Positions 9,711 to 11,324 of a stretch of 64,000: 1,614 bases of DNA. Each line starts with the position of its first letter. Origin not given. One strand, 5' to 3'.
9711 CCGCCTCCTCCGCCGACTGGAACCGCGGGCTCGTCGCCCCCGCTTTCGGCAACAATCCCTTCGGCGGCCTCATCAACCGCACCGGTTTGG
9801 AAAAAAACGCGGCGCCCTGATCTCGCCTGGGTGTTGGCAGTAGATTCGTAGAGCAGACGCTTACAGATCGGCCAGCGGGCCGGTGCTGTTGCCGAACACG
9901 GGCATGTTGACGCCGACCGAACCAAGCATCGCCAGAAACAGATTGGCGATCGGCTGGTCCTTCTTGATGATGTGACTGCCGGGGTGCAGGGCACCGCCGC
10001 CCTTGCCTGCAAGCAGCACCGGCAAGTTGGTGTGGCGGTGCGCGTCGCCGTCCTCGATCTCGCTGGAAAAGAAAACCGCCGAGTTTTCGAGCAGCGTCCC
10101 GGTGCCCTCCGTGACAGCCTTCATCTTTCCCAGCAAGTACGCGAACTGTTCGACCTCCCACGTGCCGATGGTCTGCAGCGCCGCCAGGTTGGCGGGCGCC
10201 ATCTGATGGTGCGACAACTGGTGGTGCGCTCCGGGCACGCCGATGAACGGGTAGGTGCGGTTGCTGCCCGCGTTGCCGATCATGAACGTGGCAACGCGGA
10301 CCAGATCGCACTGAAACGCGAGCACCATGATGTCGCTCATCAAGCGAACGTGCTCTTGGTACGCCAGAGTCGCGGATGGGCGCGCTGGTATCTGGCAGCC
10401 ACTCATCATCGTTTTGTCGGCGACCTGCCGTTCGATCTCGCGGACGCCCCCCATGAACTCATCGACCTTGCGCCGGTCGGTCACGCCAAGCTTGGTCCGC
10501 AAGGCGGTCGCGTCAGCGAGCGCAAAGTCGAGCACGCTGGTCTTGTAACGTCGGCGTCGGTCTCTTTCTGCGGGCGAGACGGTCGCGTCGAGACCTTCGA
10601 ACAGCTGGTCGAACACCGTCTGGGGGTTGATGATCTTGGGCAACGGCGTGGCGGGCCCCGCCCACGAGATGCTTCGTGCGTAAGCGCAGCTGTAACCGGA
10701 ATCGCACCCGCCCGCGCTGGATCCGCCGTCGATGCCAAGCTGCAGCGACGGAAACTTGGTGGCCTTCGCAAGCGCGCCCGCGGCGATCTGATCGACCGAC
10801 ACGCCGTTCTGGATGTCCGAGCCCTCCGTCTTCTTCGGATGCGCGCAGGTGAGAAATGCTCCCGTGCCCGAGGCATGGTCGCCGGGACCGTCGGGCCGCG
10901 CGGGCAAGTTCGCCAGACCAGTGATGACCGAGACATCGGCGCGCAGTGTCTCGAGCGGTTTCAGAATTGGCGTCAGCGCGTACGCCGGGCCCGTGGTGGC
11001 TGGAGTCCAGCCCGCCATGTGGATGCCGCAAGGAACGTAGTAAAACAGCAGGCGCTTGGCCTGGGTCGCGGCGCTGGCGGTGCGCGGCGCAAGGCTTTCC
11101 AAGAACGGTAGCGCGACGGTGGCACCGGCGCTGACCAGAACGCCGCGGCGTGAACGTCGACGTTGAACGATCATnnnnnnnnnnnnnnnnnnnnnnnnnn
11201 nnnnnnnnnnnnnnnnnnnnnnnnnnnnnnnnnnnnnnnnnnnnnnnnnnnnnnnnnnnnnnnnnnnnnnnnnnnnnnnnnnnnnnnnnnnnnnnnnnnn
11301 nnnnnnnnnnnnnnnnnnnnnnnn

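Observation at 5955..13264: Lower-GC block with Planctomycetes/Verrucomicrobia-type genes: secreted hydrolase-like protein, sulfatase, DUF1501 and PSCyt/PSD pair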

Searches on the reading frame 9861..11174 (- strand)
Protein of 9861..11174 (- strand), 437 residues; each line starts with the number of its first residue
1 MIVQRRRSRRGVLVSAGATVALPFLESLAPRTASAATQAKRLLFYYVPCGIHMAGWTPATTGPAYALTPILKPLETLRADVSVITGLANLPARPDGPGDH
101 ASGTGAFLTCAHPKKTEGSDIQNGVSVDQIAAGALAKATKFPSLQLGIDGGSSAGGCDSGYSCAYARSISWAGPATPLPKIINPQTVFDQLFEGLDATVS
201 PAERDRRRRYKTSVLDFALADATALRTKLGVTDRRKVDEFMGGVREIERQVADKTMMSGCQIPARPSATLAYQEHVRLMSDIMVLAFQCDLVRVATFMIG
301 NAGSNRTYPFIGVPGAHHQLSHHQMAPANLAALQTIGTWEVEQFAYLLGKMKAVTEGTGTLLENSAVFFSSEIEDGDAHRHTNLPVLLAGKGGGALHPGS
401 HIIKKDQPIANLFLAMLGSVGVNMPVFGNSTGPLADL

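Call 5: search_protein_families(library=pfam, proteins=[window:9861-11174:-], max_evalue=0.01)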
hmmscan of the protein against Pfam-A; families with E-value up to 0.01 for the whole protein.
window:9861-11174:- (437 aa): 1 family
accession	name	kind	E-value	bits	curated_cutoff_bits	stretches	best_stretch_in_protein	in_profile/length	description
PF07586.16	HXXSHH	-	2e-98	330.2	30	1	41-345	1-307/307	Protein of unknown function (DUF1552)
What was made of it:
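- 9861..11174 (-): Native gene: a DUF1552/HXXSHH protein (437 aa) with a twin-arginine-like N-terminus (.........) and an HQLSHH motif. It is convergent with the sulfatase (40-nt gap) and is the second gene of a two-gene operon. PF07586, E = 2e-98 (call 5).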

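Call 11: search_protein_families(library=ncbifam, proteins=[window:9861-11174:-], max_evalue=0.01)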
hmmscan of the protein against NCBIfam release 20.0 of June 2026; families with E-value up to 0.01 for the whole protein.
window:9861-11174:- (437 aa): 0 families

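Call 21: list_cluster_members(proteins=[P0001, window:9864-11174:-, window:11174-13264:-, window:13395-13859:+, window:982-2205:+])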
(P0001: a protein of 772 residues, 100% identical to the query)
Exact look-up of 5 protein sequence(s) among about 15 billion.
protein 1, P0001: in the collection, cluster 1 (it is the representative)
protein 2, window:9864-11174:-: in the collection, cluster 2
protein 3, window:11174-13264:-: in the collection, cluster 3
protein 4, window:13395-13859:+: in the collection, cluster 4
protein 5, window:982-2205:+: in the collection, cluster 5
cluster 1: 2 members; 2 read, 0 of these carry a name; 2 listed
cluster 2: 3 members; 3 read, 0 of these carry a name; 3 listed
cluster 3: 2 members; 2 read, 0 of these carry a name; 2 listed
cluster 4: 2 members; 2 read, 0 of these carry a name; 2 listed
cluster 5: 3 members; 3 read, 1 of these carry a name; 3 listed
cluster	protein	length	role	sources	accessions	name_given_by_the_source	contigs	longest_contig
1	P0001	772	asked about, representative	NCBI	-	-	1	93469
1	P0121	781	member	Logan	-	-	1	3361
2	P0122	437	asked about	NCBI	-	-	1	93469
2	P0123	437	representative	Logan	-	-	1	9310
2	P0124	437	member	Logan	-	-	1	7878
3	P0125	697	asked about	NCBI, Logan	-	-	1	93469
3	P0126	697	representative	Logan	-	-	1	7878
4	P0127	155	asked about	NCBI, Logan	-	-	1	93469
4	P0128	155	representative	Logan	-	-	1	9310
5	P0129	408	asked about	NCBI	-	-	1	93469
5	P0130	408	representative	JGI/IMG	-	cell division protein FtsA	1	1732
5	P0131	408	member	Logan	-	-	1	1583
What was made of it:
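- A separate Logan contig encodes a protein at least 90% identical to the 781-aa ORF that starts upstream of the gene (call 21).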

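Call 78: search_solved_structures(query=A2, max_evalue=10)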
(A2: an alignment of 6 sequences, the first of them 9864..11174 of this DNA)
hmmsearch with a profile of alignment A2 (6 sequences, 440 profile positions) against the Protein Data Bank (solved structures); distinct sequences matched with E-value up to 10: 4.
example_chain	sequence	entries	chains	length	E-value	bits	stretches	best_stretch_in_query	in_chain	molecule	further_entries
3c30_A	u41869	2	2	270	1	11.3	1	220-250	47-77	Autoinducer 2 sensor kinase/phosphatase luxQ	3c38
9d2f_P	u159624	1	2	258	1.1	11.2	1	219-271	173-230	Axonemal dynein light intermediate polypeptide 1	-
9fqr_G1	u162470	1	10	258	1.2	11.1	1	219-271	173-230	Axonemal dynein light intermediate polypeptide 1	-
8j07_e0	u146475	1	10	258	1.2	11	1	219-271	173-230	Axonemal dynein light intermediate polypeptide 1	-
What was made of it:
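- Tried and rejected: A profile search against the PDB found nothing (call 78).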

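Call 84: predict_structure(protein=window:9864-11174:-)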
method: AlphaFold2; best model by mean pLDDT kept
length: 437 residues; sequences in the alignment: 1
mean_pLDDT: 32.0   pTM: 0.18
mean pLDDT of the five models: 32.0, 26.9, 26.0, 25.9, 25.3
residues with pLDDT >= 90: 0; 70-90: 0; 50-70: 0; < 50: 437
segments of 3 or more residues with pLDDT < 50: 1-437
pLDDT, mean of each block of 10 residues (from residue 1): 27 32 40 39 34 30 31 31 26 27 29 30 34 32 31 32 29 26 35 37 39 33 33 40 40 33 27 31 31 28 26 25 29 31 35 32 31 34 33 31 34 35 32 32
secondary structure, 60 per line:
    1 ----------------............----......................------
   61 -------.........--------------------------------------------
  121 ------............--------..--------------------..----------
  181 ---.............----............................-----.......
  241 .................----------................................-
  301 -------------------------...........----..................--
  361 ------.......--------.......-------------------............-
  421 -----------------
elements in order: H17-28 H33-54 H68-76 H127-138 H184-196 H201-228 H234-257 H268-299 H326-336 H341-358 E367-373 E382-388 H408-419
